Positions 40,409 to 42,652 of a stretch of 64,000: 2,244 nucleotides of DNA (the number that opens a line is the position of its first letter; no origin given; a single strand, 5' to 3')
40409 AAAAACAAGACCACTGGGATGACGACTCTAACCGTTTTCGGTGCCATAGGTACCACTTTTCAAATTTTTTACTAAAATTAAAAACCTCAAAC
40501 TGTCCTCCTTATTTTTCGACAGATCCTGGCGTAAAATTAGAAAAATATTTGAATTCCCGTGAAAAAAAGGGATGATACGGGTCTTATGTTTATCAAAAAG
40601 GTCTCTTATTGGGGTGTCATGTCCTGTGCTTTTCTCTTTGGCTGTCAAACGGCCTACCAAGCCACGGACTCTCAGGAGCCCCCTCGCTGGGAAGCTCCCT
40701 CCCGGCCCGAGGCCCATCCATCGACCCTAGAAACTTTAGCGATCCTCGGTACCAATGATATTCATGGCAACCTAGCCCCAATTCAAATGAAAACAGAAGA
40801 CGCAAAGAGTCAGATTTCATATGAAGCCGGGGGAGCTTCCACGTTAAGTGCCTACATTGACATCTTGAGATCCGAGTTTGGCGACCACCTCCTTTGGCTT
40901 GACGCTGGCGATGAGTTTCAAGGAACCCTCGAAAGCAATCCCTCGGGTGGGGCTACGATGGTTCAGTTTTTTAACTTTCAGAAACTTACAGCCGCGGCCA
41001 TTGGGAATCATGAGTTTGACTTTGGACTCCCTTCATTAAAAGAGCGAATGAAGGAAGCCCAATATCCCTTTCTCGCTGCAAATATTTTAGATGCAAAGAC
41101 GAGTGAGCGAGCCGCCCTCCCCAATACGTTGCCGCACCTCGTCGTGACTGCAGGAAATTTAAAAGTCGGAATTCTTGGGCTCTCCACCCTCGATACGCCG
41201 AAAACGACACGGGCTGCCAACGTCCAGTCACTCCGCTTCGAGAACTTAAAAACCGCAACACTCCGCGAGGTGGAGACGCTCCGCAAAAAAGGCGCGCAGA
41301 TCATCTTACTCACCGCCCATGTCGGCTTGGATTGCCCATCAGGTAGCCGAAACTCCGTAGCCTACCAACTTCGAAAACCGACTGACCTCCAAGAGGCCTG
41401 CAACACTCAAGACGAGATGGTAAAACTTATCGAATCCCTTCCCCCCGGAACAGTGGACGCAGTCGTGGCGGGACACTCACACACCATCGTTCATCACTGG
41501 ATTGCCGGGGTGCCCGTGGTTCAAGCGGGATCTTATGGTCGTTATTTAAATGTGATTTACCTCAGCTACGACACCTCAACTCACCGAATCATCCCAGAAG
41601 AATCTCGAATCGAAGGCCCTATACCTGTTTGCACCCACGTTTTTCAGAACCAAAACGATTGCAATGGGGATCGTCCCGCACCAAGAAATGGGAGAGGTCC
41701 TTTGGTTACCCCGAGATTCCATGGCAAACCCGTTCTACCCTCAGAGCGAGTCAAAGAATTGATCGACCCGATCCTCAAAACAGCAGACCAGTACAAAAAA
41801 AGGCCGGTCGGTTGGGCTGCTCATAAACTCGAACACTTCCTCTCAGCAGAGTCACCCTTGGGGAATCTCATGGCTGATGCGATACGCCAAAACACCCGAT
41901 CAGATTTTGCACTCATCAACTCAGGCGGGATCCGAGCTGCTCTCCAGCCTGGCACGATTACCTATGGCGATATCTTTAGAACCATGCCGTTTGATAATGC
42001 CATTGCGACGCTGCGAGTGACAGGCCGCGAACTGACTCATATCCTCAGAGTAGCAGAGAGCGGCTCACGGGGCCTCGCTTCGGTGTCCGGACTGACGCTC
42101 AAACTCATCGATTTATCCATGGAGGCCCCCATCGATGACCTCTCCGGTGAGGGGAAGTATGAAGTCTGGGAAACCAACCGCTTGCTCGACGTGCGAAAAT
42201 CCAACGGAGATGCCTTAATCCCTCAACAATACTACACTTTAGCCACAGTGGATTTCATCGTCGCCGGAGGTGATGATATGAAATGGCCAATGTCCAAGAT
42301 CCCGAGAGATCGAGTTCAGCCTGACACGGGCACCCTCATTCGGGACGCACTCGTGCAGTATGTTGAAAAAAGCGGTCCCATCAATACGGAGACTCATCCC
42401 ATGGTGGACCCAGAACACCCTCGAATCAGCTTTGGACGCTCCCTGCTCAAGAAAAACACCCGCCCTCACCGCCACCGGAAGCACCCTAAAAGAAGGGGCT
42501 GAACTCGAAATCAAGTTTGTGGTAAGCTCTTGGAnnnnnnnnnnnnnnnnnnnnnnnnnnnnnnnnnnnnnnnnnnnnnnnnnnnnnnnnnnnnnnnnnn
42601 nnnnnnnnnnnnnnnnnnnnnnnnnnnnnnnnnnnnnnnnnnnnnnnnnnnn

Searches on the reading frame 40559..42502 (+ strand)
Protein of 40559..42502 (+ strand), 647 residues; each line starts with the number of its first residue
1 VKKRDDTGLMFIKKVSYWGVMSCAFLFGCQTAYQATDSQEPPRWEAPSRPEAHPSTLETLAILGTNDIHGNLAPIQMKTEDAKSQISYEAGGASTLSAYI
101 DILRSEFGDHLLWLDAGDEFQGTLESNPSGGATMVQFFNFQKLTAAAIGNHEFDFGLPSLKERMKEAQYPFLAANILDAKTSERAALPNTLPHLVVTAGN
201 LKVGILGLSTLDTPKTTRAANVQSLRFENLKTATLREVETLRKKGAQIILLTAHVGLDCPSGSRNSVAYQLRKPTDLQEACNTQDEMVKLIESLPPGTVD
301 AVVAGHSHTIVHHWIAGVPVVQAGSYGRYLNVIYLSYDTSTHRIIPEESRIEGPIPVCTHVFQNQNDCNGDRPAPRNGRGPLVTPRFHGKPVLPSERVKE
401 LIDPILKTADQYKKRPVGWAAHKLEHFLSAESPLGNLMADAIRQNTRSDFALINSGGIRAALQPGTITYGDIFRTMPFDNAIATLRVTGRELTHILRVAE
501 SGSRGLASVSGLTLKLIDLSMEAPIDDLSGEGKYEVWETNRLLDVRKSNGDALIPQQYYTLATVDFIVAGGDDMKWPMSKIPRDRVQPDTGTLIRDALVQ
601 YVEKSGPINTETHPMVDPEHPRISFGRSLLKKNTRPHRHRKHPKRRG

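Call 9: find_encoding_contigs(protein=window:40559-42502:+, flank=10000, max_places=1)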
Protein window:40559-42502:+ (647 aa): 7 contigs read that carry it; 1 place shown.
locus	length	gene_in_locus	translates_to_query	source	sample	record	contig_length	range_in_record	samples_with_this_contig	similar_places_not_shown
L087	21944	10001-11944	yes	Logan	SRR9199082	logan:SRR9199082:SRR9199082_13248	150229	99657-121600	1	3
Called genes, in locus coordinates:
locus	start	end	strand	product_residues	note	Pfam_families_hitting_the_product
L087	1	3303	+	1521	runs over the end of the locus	PF01339:CheB_methylest, PF03705:CheR_N, PF01739:CheR, PF13596:PAS_10, PF00989:PAS, PF08448:PAS_4, PF13188:PAS_8, PF13426:PAS_9, +6 more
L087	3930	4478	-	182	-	PF00011:HSP20, PF17886:ArsA_HSP20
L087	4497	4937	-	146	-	PF01814:Hemerythrin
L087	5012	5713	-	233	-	PF00561:Abhydrolase_1 (faint), PF12146:Hydrolase_4 (faint), PF20408:Abhydrolase_11 (weak), PF12697:Abhydrolase_6 (faint), PF01738:DLH, PF00326:Peptidase_S9 (faint)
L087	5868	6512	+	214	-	PF04981:NMD3 (weak)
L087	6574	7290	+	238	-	-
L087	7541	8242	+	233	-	-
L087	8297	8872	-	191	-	-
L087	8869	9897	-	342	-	-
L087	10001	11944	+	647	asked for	PF00149:Metallophos (weak), PF02872:5_nucleotid_C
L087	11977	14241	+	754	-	PF08298:AAA_PrkA, PF06798:PrkA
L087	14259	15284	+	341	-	PF00849:PseudoU_synth_2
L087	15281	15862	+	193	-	PF12766:Pyridox_oxase_2, PF01243:PNPOx_N, PF10590:PNP_phzG_C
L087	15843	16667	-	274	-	PF08282:Hydrolase_3 (weak)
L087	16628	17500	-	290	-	PF01545:Cation_efflux, PF16916:ZT_dimer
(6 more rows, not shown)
